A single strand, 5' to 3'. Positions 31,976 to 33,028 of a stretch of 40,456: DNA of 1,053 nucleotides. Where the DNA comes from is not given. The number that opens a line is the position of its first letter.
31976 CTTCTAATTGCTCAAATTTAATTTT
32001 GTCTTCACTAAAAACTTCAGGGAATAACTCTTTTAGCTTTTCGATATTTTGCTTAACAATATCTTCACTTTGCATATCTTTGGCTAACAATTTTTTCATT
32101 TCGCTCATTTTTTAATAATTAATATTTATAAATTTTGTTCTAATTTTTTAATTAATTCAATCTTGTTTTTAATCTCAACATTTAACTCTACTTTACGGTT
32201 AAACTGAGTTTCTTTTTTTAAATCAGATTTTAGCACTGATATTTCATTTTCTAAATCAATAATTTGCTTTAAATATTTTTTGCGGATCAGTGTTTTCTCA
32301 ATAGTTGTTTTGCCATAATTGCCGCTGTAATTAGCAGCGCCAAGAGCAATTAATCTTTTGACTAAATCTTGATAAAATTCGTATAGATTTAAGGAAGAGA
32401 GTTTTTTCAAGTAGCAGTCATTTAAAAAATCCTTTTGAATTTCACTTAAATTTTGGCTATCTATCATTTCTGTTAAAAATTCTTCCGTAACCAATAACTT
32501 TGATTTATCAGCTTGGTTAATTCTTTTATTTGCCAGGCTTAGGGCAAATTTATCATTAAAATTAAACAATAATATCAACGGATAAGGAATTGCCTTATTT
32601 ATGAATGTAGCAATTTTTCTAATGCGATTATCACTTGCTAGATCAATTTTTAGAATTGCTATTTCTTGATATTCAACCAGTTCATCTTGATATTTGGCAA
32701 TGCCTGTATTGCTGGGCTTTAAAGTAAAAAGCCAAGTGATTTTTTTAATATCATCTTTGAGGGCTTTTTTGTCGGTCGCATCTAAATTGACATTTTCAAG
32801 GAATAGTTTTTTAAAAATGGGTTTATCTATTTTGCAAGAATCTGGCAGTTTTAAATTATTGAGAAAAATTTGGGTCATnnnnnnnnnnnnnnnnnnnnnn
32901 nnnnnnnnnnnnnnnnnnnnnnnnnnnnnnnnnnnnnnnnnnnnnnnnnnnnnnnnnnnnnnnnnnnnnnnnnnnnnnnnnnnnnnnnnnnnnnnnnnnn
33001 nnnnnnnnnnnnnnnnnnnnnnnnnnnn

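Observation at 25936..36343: Composite seven-gene defence-like operon: HTH, PLD/SNF2 helicase, DUF4391, Mod, HEPN/MNT, Res, orf107, directly downstream of tRNA-Ser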

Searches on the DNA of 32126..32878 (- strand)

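Call 79: search_dna_similar(query=L082:3154-12215:+, collection=ecoli_genomes, mode=near, max_rows=12)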
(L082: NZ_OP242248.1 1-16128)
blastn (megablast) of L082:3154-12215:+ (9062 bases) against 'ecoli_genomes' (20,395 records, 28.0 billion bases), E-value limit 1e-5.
Records with a match: 10; places in all: 11; records where one place covers at least 80% of the query: 9.
Genomes with a match: 10 of 5426; with a place that covers at least 80% of the query: 9. Places per genome that has any: lowest 1, median 1, highest 2. On chromosomes: 1 places; on plasmids: 10.
Best place of each record, by identity: >=99% 1; 95-99% 9.
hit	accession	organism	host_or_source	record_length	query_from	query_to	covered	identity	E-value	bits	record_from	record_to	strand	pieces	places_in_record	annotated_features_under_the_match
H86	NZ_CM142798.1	Escherichia coli strain GPEC996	chicken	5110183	1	9062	100%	99.8%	0e+0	16635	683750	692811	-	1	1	helicase-related protein | type III restriction-modification system endonuclease | site-specific DNA-methyltransferase | DUF4391 domain-containing protein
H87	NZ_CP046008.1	Escherichia coli strain 1919D62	swine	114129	1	9062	94%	97.3%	0e+0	14418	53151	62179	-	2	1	helicase-related protein | type III restriction-modification system endonuclease | site-specific DNA-methyltransferase | DUF4391 domain-containing protein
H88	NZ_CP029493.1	Escherichia coli strain HS30-1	Homo sapiens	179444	1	9062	94%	97.0%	0e+0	14257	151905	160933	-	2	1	helicase-related protein | type III restriction-modification system endonuclease | site-specific DNA-methyltransferase | DUF4391 domain-containing protein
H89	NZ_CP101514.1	Escherichia coli strain HH194M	migratory bird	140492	1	9062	94%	97.0%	0e+0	14257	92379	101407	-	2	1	helicase-related protein | type III restriction-modification system endonuclease | site-specific DNA-methyltransferase | DUF4391 domain-containing protein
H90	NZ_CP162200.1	Escherichia coli strain STK39-3-E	Coriander, import product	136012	1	9062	94%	97.0%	0e+0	14257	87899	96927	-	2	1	helicase-related protein | type III restriction-modification system endonuclease | site-specific DNA-methyltransferase | DUF4391 domain-containing protein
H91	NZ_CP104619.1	Escherichia coli strain AHM9C68I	chicken feces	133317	1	9062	93%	96.5%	0e+0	13965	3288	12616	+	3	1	helicase-related protein | type III restriction-modification system endonuclease | site-specific DNA-methyltransferase | DUF4391 domain-containing protein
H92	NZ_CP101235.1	Escherichia coli strain EC21Z-137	Homo sapiens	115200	1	9062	91%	97.7%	0e+0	14160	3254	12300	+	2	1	helicase-related protein | type III restriction-modification system endonuclease | site-specific DNA-methyltransferase | DUF4391 domain-containing protein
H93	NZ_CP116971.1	Escherichia coli strain CUVM3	Sus scrofa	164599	1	9062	90%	97.1%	0e+0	13809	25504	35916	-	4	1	helicase-related protein | site-specific DNA-methyltransferase | DEAD/DEAH box helicase family protein | restriction endonuclease | IS30-like element ISApl1 family transposase | and 1 other names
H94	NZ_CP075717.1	Escherichia coli strain CPww7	Sus scrofa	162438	1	9062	90%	97.1%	0e+0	13804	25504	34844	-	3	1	helicase-related protein | type III restriction-modification system endonuclease | site-specific DNA-methyltransferase | DUF4391 domain-containing protein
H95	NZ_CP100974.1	Escherichia coli strain ET300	Hoplobatrachus rugulosus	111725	1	7748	79%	95.7%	0e+0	11472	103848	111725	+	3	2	helicase-related protein | site-specific DNA-methyltransferase | type III restriction-modification system endonuclease | DUF4391 domain-containing protein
